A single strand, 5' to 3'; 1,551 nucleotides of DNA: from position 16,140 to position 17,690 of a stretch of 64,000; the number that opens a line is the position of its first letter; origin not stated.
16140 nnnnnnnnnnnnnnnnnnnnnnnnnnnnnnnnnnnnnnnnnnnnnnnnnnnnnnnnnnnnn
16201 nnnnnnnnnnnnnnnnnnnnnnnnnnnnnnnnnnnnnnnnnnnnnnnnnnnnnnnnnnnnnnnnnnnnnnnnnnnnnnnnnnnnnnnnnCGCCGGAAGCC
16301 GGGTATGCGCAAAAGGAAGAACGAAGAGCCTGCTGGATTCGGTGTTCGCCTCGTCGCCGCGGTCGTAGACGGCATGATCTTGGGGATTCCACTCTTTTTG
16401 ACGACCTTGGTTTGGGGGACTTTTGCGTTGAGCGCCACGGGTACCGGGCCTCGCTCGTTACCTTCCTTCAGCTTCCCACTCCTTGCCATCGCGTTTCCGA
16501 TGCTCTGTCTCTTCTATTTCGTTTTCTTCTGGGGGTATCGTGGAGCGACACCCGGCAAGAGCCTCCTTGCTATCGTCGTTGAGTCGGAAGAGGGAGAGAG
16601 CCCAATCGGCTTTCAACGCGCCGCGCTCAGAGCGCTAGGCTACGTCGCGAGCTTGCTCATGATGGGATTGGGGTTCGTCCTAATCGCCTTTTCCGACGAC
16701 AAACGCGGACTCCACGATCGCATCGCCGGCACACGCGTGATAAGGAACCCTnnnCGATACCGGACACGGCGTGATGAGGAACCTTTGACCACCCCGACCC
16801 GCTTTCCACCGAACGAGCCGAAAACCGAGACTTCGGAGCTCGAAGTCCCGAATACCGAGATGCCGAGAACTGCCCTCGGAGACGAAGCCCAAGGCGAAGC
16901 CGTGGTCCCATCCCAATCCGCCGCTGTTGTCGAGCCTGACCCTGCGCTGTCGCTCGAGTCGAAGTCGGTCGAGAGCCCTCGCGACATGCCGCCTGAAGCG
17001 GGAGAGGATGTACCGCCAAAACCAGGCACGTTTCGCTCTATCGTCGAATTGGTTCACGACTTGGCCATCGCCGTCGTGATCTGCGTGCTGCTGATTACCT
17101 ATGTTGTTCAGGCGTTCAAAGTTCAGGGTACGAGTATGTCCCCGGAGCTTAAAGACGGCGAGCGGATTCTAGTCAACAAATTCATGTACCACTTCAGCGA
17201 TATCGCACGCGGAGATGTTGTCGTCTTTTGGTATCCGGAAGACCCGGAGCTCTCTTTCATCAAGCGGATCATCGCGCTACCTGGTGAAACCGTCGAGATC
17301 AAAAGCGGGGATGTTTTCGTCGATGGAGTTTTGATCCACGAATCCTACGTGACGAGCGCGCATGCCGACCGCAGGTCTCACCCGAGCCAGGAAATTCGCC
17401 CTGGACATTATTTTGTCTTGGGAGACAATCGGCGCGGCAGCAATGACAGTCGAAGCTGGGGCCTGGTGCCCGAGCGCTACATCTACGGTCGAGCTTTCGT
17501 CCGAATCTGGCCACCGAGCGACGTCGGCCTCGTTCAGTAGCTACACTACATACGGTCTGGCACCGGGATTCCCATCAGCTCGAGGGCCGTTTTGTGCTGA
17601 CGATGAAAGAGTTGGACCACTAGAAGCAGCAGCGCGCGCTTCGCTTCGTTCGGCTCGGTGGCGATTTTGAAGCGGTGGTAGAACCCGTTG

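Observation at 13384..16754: Kinase (PEGA x2 + TonB_C) translationally coupled to an FHA / zinc-ribbon / RDD membrane protein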

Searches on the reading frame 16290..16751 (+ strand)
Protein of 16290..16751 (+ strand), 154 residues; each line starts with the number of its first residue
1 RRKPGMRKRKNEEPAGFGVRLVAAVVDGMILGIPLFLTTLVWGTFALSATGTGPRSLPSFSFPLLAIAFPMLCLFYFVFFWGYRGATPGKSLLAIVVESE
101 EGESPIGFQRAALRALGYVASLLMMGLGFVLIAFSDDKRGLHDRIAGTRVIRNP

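Call 40: predict_structure(alignment_id=A3)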
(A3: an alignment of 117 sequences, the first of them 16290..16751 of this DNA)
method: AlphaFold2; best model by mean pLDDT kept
length: 154 residues; sequences in the alignment: 117
mean_pLDDT: 88.5   pTM: 0.80
mean pLDDT of the five models: 88.5, 86.8, 86.7, 86.2, 81.5
residues with pLDDT >= 90: 98; 70-90: 40; 50-70: 14; < 50: 2
segments of 3 or more residues with pLDDT < 50: none
pLDDT, mean of each block of 10 residues (from residue 1): 53 90 96 94 84 72 89 97 97 96 96 96 85 89 95 86
secondary structure, 60 per line:
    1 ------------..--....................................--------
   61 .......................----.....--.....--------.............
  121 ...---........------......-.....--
elements in order: H17-52 H61-83 H88-92 E95-99 H108-123 H127-134 H141-146 E148-152

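Call 45: fold_search(model_id=the predicted structure, library=pdb)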
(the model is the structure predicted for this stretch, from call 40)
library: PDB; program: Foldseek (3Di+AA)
matches with E <= 10: 9; with E <= 0.001: 0
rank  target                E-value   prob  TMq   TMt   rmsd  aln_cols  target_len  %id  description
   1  7t92_A                4.4e-01  0.63  0.47  0.27  11.2       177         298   14  Structure of the peroxisomal retro-translocon formed by a heterotrimeric ubiquitin ligase complex (released 2022-07-06)
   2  7t92_B                2.5e+00  0.30  0.56  0.27   8.4       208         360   13  Structure of the peroxisomal retro-translocon formed by a heterotrimeric ubiquitin ligase complex (released 2022-07-06)
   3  7t92_C                2.6e+00  0.16  0.46  0.25  10.3       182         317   15  Structure of the peroxisomal retro-translocon formed by a heterotrimeric ubiquitin ligase complex (released 2022-07-06)
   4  8jkl_D                6.6e+00  0.02  0.17  0.22  14.5       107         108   14  IRF4 DNA-binding domain bound to an DNA containing GATA motif (released 2023-09-20)
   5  6tb4_E                7.4e+00  0.02  0.20  0.20  20.7       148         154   11  Structure of SAGA bound to TBP (released 2020-01-29)
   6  4hgv_A                7.9e+00  0.02  0.20  0.08  11.9       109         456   16  Crystal structure of a fumarate hydratase (released 2012-10-31)
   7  9jqx_B                8.4e+00  0.02  0.25  0.08  16.4       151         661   12  CGP54626-bound-DGABAB (released 2025-10-01)
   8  4al0                  8.9e+00  0.03  0.24  0.25  13.6       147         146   16  Crystal structure of Human PS-1 (released 2013-02-06)
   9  2j91_C                8.9e+00  0.01  0.12  0.05  14.9        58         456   17  Crystal structure of Human Adenylosuccinate Lyase in complex with AMP (released 2006-11-07)

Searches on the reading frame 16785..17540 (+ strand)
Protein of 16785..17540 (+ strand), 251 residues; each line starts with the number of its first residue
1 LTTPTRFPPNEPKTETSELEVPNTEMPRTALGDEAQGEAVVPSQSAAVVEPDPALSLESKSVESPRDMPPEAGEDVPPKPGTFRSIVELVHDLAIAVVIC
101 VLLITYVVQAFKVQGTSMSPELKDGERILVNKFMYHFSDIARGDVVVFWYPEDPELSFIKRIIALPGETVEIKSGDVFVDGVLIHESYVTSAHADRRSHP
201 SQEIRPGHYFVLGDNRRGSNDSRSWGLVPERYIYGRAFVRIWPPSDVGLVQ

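Call 3: search_protein_families(library=pfam, proteins=[window:16785-17540:+], max_evalue=0.1)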
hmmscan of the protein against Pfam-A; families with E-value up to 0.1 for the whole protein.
window:16785-17540:+ (251 aa): 2 families
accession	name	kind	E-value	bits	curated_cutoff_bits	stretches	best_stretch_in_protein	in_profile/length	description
PF10502.14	Peptidase_S26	-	4.3e-48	163.9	22.9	1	87-242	2-168/168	Signal peptidase, peptidase S26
PF00717.28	Peptidase_S24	-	2e-05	24.7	23.3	1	110-174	37-93/116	Peptidase S24-like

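Call 4: search_protein_families(library=ncbifam, proteins=[window:16785-17540:+], max_evalue=0.1)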
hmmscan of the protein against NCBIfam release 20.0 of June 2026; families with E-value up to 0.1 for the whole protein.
window:16785-17540:+ (251 aa): 7 families
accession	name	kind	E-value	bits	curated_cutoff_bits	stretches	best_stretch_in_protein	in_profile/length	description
TIGR02227.1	sigpep_I_bact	equivalog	6.2e-48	162.7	47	1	93-243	5-160/162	signal peptidase I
NF008114.0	PRK10861.1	equivalog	3e-25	89.2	277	2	76-171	54-157/324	signal peptidase I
TIGR02754.1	sod_Ni_protease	equivalog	7.7e-18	64.8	63.25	2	112-171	2-61/90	nickel-type superoxide dismutase maturation protease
TIGR02771.1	TraF_Ti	equivalog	4.3e-09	36.1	100.25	1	157-237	83-165/171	conjugative transfer signal peptidase TraF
NF010412.0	PRK13838.1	subfamily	5e-09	35.8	186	1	158-236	89-168/177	conjugal transfer pilin processing protease TraF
TIGR02228.1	sigpep_I_arch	equivalog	2.7e-06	27.3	51.85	1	93-163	10-83/158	signal peptidase I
NF010459.0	PRK13884.1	subfamily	0.0015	18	156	1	158-233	88-168/178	conjugal transfer peptidase TraF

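Call 64: search_protein_families(library=padloc, proteins=[window:16785-17540:+], max_evalue=0.001)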
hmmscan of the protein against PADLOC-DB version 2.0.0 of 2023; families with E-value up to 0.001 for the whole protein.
window:16785-17540:+ (251 aa): 0 families
